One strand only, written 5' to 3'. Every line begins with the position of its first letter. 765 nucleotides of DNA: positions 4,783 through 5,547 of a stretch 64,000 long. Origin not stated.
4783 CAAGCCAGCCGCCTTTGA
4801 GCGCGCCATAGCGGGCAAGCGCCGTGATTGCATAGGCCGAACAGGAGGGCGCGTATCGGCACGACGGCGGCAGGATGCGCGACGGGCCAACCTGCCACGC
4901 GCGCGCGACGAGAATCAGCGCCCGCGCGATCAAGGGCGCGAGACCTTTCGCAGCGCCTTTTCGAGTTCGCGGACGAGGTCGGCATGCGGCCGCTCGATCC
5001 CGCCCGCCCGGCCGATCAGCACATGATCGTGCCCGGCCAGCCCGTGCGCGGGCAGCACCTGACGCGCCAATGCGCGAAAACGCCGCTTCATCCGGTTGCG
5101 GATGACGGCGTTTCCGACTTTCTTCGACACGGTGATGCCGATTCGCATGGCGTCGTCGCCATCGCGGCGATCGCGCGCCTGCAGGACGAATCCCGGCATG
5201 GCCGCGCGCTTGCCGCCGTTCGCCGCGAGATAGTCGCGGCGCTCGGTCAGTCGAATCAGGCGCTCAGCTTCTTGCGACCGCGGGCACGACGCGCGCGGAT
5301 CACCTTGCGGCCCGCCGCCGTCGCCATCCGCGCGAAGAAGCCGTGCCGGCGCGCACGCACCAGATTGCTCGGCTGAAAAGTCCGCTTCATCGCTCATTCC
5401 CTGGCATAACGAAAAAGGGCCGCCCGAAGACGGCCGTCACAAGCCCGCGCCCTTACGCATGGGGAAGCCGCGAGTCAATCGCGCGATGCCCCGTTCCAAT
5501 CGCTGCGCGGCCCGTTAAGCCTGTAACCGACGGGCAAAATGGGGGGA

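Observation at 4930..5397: rnpA may fully overlap rpmH with start codons 4 nt apart (Thermus-type architecture in an alphaproteobacterium)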

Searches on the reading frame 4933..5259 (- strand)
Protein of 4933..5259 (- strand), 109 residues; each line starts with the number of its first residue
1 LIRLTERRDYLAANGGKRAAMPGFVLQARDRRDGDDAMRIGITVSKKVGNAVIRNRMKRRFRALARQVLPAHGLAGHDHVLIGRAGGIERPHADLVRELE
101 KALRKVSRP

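Call 12: find_related_loci(query=A2, collection=genome_contigs, flank=1500)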
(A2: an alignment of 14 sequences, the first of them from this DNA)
Query A2 (109 aa) in genome_contigs; peptide patterns used: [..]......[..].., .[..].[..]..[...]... (x = any residue, [..] = any of these).
600 stretches matched a pattern (row limit reached: there are more); 562 encode a relative of the query (tblastn E <= 1e-3); the best 80 are kept; 80 distinct loci.
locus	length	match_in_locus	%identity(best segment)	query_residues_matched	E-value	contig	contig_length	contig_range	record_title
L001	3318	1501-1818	75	1-106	6e-49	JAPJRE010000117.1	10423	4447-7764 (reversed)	MAG: Sphingomonas sp. isolate RAGGC_307 NODE_335_length_10423_cov_9.871721, whole genome shotgun sequence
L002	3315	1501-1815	71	3-107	2e-44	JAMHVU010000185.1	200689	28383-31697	MAG: Sphingobium sp. isolate UR_AS_maxbin.014 k201_233245, whole genome shotgun sequence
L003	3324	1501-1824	73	1-108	2e-44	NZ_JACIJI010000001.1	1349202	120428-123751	Stakelama sediminis strain DSM 27203 Ga0373343_01, whole genome shotgun sequence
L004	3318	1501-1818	67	1-106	9e-44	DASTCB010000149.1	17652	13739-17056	MAG TPA_asm: Sphingomicrobium sp. isolate SMAG_U781 k141_827039, whole genome shotgun sequence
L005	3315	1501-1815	69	4-108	2e-43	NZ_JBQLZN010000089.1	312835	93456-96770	MAG: Parasphingopyxis sp. isolate bin_1490 contig_89, whole genome shotgun sequence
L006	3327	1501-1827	65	1-109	5e-43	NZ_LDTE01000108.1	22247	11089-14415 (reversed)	Sphingomonas sanguinis strain SB4 contig_108, whole genome shotgun sequence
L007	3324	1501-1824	69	1-108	8e-43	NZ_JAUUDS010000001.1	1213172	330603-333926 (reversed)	Sphingomonas aurea strain KR1UV-12 NODE_1_length_1213172_cov_50.999997, whole genome shotgun sequence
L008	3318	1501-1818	70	1-106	2e-42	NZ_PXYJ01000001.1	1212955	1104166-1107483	Allosphingosinicella vermicomposti strain KCTC 22446 ZB100000, whole genome shotgun sequence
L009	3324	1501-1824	69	1-108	8e-42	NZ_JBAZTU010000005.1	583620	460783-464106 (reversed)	MAG: Sphingomonas sp. isolate SO_2017_GW1_210 NODE_84_length_583620_cov_16.976836_OW334_2017, whole genome shotgun seque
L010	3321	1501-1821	69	1-107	7e-42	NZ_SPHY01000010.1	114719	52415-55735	Sphingomonas flavalba strain ZLT-5 Scaffold10, whole genome shotgun sequence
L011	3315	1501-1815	71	4-108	6e-42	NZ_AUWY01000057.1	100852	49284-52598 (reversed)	Sphingobium ummariense RL-3 contig057, whole genome shotgun sequence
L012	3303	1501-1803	70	6-106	4e-42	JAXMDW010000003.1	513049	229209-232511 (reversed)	MAG: Sphingomonadaceae bacterium isolate STL-PRO46 C1.272.fa-3, whole genome shotgun sequence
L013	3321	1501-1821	69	1-107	8e-42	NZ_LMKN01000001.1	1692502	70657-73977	Sphingomonas sp. Leaf20 contig_1, whole genome shotgun sequence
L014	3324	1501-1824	69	1-108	2e-41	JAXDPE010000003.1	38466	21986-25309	MAG: Sphingomonadales bacterium isolate BP_704 scaffold_509280, whole genome shotgun sequence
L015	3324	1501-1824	69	1-108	2e-41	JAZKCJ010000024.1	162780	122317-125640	MAG: Pseudomonadota bacterium isolate ADI_H3L2_122-bin030_1 ADIH3L2_B030_1_000000000024, whole genome shotgun sequence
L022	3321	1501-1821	67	1-107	5e-41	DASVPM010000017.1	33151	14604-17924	MAG TPA_asm: Allosphingosinicella sp. isolate SMAG_U3179 k141_41160, whole genome shotgun sequence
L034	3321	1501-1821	67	1-107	1e-40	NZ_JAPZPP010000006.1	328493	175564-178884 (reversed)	Sphingomonas faeni strain P300S1 NODE_6_length_328493_cov_181.655428, whole genome shotgun sequence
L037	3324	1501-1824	64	1-108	4e-40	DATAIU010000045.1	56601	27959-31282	MAG TPA_asm: Allosphingosinicella sp. isolate SMAG_U6892 k141_118563, whole genome shotgun sequence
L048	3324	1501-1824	64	1-109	4e-39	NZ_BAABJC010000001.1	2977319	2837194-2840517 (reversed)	Sphingomonas daechungensis strain JCM 17887 sequence1, whole genome shotgun sequence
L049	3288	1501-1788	71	4-99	3e-39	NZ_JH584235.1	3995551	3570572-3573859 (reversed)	Sphingomonas echinoides ATCC 14820 scaffold00001, whole genome shotgun sequence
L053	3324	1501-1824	64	1-108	4e-38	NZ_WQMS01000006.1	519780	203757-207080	Sphingomonas horti strain MAH-20 GCM70011337_6, whole genome shotgun sequence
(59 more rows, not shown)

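Call 19: search_protein_families(library=pfam, proteins=[L022:973-1923:+, L037:949-1824:+, L008:918-1268:+], max_evalue=0.01)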
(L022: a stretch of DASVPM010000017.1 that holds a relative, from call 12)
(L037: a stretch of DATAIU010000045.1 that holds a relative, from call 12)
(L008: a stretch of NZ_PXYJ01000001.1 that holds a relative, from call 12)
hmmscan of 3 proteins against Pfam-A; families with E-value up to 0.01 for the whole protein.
L022:973-1923:+ (317 aa): 2 families
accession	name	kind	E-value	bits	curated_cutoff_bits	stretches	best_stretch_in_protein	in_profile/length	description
PF00825.24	Ribonuclease_P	-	1.2e-18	67.5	22.3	1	178-282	5-108/109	Ribonuclease P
PF09656.15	PGPGW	-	0.0064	16.4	23.3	1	21-71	5-52/53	Putative transmembrane protein (PGPGW)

L037:949-1824:+ (292 aa): 2 families
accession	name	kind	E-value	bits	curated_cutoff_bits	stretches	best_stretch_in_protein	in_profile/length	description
PF00825.24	Ribonuclease_P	-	1.7e-18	67.1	22.3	1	188-290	7-108/109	Ribonuclease P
PF09656.15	PGPGW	-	0.0041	17.1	23.3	1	17-67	2-51/53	Putative transmembrane protein (PGPGW)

L008:918-1268:+ (117 aa): 1 family
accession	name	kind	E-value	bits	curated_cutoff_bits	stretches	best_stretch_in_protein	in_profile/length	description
PF09656.15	PGPGW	-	0.00032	20.6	23.3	1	29-79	1-50/53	Putative transmembrane protein (PGPGW)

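Call 44: list_cluster_members(proteins=[L049:1327-1815:+, L006:1360-1959:+, L034:1363-1914:+, L011:1327-1818:+, L003:1363-1824:+, L048:1363-1824:+, L053:1363-1839:+, L010:1363-1824:+, P0041, P0004])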
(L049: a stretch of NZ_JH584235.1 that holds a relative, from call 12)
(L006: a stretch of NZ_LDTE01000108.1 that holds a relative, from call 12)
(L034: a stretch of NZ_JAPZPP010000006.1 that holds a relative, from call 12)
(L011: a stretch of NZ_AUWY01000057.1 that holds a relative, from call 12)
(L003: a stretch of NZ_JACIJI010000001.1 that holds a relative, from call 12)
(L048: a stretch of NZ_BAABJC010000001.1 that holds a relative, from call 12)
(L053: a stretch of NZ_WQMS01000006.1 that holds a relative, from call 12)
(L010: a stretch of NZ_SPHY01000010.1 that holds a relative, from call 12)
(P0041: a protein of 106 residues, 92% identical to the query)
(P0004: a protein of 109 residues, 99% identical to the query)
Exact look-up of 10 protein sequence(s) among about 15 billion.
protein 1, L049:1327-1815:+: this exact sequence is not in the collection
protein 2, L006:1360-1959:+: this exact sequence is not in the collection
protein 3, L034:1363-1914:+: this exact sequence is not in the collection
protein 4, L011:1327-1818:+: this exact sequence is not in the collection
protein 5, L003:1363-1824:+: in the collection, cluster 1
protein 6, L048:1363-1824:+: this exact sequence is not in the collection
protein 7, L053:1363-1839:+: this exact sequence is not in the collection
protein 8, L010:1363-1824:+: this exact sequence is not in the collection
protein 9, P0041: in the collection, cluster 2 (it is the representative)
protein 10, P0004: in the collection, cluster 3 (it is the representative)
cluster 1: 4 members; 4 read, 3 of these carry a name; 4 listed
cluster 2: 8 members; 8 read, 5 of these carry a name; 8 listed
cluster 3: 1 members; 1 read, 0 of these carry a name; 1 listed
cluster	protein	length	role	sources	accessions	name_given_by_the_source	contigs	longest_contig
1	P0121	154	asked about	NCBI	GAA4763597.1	ribonuclease P protein component [Stakelama sediminis]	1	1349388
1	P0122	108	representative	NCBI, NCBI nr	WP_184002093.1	ribonuclease P protein component [Stakelama sediminis]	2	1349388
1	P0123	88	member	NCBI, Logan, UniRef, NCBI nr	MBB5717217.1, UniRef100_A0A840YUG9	ribonuclease P protein component [Stakelama sediminis] | Ribonuclease P protein component n=2 Tax=Stakelama sediminis TaxID=463200 ...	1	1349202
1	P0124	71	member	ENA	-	-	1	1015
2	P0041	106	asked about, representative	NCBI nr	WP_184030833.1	ribonuclease P protein component [Sphingomonas yantingensis]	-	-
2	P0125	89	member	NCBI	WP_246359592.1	ribonuclease P protein component [Sphingomonas yantingensis]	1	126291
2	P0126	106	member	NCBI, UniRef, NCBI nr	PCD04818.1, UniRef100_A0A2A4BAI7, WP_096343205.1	ribonuclease P protein component [Sphingomonas spermidinifaciens] | Ribonuclease P protein component n=1 Tax=Sphingomonas spermidinifaciens TaxID=1141889 ...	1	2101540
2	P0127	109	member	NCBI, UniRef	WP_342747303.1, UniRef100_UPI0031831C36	ribonuclease P protein component [Sphingomonas spermidinifaciens] | ribonuclease P protein component n=1 Tax=Sphingomonas spermidinifaciens TaxID=1141889 ...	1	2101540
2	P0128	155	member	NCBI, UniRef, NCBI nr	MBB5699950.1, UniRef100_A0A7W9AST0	ribonuclease P protein component [Sphingomonas yantingensis] | Ribonuclease P protein component n=2 Tax=Sphingomonas yantingensis TaxID=1241761 ...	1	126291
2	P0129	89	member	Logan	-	-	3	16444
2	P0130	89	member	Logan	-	-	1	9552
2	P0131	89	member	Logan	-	-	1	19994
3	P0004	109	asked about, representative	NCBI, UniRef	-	-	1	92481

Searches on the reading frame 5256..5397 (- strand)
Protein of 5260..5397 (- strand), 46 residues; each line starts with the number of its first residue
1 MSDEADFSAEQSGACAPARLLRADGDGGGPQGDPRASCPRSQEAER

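Call 3: search_protein_families(library=pfam, proteins=[window:5256-5390:-], max_evalue=0.01)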
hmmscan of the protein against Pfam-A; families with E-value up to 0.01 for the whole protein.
window:5256-5390:- (44 aa): 1 family
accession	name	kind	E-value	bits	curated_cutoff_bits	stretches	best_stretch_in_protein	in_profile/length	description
PF00468.22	Ribosomal_L34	-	1.5e-22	79.7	25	1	1-44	1-44/44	Ribosomal protein L34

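Call 4: search_protein_families(library=ncbifam, proteins=[window:5256-5390:-], max_evalue=0.01)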
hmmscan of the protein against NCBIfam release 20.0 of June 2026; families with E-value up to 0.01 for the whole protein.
window:5256-5390:- (44 aa): 1 family
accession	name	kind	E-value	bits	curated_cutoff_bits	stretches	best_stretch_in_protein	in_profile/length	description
TIGR01030.1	rpmH_bact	equivalog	5.4e-23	81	37.65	1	1-44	1-44/44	50S ribosomal protein L34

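Call 54: search_protein_representatives(protein=window:5260-5397:-)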
Query: 46 residues. Proteins with E-value up to 0.001 (for the whole library): 6; up to 1e-10: 0; up to 1e-30: 0. The best 6 are listed.
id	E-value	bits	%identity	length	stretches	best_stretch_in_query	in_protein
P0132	1.5e-06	43.4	66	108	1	1-41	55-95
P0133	1.4e-05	40.4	65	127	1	1-43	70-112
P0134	4.6e-05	38.9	78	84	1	1-36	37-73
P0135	4.9e-05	38.8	65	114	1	1-40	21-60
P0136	7.4e-05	38.2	66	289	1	1-44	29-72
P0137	8.0e-04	35.0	59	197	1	3-43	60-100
